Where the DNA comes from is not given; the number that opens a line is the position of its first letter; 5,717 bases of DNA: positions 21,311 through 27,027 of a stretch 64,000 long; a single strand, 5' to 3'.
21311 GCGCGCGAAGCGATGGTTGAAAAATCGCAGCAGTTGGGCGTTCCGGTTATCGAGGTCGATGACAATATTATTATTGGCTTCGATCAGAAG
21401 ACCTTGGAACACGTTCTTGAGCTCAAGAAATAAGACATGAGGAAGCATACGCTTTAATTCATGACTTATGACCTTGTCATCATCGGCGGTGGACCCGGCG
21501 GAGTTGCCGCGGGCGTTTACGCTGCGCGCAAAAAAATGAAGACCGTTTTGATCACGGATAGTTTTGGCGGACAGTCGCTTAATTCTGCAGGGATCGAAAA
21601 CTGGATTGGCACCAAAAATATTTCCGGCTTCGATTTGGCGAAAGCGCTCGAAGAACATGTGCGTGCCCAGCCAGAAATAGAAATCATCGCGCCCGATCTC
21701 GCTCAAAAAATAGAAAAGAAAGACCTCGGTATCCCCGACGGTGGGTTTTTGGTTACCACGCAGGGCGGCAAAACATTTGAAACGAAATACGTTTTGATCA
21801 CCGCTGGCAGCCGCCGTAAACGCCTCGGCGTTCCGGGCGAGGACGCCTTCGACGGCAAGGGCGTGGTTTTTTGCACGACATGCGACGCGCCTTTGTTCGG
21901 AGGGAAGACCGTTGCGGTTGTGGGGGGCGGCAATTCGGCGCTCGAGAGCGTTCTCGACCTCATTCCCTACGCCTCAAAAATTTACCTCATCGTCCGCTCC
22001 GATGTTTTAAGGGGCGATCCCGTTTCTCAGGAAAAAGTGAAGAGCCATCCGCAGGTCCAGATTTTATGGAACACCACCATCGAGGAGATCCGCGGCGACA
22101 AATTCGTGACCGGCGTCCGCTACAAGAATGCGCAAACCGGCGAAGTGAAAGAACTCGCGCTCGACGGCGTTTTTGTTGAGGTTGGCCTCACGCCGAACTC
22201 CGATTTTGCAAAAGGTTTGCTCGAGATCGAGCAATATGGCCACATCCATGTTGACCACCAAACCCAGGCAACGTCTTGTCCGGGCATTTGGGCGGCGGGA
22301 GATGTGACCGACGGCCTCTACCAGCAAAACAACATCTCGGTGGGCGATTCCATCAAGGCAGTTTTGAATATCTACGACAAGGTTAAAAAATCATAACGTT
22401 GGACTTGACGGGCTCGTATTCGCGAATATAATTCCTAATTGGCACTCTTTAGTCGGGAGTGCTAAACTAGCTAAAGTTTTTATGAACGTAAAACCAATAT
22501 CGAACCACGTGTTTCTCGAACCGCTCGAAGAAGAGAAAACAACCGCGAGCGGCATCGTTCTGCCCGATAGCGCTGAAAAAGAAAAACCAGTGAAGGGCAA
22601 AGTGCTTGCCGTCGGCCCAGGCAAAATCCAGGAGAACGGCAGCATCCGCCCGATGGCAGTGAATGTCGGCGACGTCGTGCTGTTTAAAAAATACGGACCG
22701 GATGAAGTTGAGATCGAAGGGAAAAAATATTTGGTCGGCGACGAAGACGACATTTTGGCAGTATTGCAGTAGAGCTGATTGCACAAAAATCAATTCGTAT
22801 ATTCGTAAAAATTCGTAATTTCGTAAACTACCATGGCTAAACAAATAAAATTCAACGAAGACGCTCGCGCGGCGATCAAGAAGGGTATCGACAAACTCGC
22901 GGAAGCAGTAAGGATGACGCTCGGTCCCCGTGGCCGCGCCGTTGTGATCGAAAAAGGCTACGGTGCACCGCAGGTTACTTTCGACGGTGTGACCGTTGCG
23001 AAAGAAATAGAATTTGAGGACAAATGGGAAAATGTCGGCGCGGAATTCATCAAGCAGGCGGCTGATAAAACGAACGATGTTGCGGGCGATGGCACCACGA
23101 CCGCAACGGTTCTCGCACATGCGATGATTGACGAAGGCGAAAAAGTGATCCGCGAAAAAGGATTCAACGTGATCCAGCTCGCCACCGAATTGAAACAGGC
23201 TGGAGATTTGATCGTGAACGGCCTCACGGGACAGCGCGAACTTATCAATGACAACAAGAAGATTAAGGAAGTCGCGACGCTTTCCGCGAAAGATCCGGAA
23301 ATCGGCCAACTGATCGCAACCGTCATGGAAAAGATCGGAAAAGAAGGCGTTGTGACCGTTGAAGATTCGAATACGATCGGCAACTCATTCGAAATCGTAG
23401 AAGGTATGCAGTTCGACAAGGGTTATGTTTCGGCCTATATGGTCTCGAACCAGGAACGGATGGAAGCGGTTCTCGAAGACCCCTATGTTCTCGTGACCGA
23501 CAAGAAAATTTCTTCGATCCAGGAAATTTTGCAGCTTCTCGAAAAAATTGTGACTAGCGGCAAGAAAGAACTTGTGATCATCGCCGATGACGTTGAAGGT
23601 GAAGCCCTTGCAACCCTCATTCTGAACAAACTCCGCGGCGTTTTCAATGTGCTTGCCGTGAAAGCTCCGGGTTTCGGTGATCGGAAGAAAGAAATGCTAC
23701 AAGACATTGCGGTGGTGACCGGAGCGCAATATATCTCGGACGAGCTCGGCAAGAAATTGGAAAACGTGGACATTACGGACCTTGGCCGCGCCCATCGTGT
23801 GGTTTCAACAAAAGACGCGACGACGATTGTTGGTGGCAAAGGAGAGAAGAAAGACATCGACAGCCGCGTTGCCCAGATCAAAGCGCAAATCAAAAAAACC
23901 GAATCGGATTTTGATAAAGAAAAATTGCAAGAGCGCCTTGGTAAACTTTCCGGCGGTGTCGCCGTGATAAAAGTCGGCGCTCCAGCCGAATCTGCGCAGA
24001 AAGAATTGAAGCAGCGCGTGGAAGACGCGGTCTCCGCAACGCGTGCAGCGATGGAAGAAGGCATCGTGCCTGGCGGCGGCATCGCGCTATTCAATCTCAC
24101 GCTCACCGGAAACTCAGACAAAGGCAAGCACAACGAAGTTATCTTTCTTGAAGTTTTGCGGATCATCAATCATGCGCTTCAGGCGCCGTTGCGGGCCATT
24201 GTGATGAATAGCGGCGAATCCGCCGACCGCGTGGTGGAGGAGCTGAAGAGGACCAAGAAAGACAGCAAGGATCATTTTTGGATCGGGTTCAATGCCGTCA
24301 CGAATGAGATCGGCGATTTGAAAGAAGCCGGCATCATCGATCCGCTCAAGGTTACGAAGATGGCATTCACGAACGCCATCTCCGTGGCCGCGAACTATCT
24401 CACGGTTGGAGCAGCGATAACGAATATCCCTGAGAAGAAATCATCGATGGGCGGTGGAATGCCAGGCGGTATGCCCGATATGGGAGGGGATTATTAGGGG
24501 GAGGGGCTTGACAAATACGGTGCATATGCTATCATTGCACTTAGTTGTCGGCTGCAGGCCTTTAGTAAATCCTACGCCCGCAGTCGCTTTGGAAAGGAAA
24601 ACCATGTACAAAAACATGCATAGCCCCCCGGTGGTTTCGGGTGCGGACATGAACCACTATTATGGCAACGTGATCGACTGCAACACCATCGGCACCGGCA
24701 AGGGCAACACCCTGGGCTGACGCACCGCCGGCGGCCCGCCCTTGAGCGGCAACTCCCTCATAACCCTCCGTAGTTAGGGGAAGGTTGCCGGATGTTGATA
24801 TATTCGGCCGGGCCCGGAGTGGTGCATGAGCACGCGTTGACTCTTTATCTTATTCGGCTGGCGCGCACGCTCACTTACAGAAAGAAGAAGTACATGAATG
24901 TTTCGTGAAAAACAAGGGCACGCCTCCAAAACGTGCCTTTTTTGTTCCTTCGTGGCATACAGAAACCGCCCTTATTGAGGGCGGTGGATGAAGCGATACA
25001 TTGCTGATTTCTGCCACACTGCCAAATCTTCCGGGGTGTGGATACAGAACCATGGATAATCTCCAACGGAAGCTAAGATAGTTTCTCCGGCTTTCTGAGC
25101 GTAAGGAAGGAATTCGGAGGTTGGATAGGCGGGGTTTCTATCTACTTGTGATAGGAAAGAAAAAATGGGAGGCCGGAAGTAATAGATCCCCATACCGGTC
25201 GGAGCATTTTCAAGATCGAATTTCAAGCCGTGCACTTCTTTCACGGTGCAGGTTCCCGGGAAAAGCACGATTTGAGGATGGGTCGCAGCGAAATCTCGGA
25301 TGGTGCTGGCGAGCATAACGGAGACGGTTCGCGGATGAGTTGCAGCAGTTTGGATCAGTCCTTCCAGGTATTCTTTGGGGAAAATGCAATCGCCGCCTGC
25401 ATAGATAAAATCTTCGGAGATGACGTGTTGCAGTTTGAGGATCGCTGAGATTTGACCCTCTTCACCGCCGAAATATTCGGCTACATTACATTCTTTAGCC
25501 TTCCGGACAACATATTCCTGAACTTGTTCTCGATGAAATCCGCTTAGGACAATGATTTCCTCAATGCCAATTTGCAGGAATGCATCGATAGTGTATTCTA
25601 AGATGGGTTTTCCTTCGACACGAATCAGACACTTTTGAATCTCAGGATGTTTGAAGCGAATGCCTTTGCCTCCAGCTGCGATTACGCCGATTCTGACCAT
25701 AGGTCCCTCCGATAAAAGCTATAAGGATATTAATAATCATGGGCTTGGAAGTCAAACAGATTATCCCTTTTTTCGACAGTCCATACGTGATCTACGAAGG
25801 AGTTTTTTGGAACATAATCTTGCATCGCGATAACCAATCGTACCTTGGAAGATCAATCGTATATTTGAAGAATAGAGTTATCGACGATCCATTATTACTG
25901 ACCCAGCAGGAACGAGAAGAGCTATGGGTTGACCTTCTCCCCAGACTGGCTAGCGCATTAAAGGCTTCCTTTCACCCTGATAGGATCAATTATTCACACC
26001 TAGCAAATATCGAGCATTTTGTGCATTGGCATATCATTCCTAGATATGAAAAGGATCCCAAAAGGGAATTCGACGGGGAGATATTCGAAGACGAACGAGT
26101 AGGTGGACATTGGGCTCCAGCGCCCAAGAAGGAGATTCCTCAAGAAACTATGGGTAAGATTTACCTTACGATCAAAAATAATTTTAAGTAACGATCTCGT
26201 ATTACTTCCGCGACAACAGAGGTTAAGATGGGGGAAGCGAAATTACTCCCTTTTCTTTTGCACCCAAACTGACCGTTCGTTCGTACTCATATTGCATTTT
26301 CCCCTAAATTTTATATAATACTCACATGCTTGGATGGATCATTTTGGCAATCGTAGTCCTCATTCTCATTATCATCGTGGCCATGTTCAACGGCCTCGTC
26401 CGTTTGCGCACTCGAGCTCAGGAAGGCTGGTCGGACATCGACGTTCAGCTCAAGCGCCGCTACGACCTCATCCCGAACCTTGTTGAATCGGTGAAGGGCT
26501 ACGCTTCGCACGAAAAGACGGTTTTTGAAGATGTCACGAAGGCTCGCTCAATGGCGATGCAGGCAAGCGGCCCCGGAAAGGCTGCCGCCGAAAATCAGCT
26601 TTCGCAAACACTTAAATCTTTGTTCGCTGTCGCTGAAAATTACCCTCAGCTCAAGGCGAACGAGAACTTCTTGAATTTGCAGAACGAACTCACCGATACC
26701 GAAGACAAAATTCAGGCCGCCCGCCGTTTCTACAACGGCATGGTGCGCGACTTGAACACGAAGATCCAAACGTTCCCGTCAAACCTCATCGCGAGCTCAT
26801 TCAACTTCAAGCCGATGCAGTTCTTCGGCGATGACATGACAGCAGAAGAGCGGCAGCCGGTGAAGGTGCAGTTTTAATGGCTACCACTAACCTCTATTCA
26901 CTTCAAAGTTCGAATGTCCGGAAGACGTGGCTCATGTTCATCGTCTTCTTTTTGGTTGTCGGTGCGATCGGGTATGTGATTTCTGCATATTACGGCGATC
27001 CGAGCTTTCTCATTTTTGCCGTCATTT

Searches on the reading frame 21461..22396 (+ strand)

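Call 37: search_protein_families(library=pfam, proteins=[window:21461-22396:+], max_evalue=0.001)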
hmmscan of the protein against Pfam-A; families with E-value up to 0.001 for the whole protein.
window:21461-22396:+ (311 aa): 6 families
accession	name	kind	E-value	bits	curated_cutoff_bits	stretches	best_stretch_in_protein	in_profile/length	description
PF07992.20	Pyr_redox_2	-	2.4e-42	145.8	26.1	1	3-289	1-283/291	Pyridine nucleotide-disulphide oxidoreductase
PF13738.12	Pyr_redox_3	-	4.8e-22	79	30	1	69-280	92-305/305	Pyridine nucleotide-disulphide oxidoreductase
PF00070.33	Pyr_redox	-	1.5e-12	48.3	22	1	151-222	2-80/82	Pyridine nucleotide-disulphide oxidoreductase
PF12831.13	FAD_oxidored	-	6.2e-07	29.5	27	1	4-41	1-40/416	FAD dependent oxidoreductase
PF00890.30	FAD_binding_2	-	1.1e-05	25.2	20.4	1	4-54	1-53/414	FAD binding domain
PF01134.28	GIDA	-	6.8e-05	22.5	22.1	0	4-34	1-31/391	Glucose inhibited division protein A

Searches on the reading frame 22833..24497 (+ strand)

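Call 37: search_protein_families(library=pfam, proteins=[window:22833-24497:+], max_evalue=0.001)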
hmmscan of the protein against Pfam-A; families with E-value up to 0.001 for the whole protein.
window:22833-24497:+ (554 aa): 1 family
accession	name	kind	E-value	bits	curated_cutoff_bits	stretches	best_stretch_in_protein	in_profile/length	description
PF00118.29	Cpn60_TCP1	-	1.4e-60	205.8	34.3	1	22-529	1-486/490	TCP-1/cpn60 chaperonin family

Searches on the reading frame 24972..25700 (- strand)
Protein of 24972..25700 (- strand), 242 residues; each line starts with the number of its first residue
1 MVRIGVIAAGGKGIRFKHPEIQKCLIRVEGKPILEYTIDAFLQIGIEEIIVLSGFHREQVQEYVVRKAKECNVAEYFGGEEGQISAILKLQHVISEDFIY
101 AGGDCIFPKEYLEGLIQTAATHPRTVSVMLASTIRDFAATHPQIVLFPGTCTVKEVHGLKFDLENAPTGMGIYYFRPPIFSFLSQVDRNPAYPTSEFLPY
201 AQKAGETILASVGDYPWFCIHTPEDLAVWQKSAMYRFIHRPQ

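Call 37: search_protein_families(library=pfam, proteins=[window:24972-25700:-], max_evalue=0.001)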
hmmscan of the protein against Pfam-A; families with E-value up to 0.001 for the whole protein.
window:24972-25700:- (242 aa): 3 families
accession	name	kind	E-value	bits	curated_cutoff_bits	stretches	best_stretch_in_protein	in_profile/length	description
PF12804.13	NTP_transf_3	-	1.3e-12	48.6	27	1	5-133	1-125/160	MobA-like NTP transferase domain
PF00483.29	NTP_transferase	-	1.8e-09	38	21.2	1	5-130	2-137/245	Nucleotidyl transferase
PF01128.25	IspD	-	1.9e-05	25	27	1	6-122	4-120/221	2-C-methyl-D-erythritol 4-phosphate cytidylyltransferase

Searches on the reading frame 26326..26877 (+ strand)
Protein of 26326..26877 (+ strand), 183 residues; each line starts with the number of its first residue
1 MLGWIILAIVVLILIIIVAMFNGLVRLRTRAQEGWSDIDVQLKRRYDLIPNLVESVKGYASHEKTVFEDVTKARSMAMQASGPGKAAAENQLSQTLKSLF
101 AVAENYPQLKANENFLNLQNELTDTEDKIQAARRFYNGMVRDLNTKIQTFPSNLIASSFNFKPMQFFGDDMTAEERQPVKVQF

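Call 37: search_protein_families(library=pfam, proteins=[window:26326-26877:+], max_evalue=0.001)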
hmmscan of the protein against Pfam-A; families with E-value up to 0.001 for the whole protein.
window:26326-26877:+ (183 aa): 1 family
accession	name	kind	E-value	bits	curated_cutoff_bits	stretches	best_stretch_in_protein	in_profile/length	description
PF04011.17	LemA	-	5.2e-61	205.3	26.2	1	35-183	2-149/149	LemA family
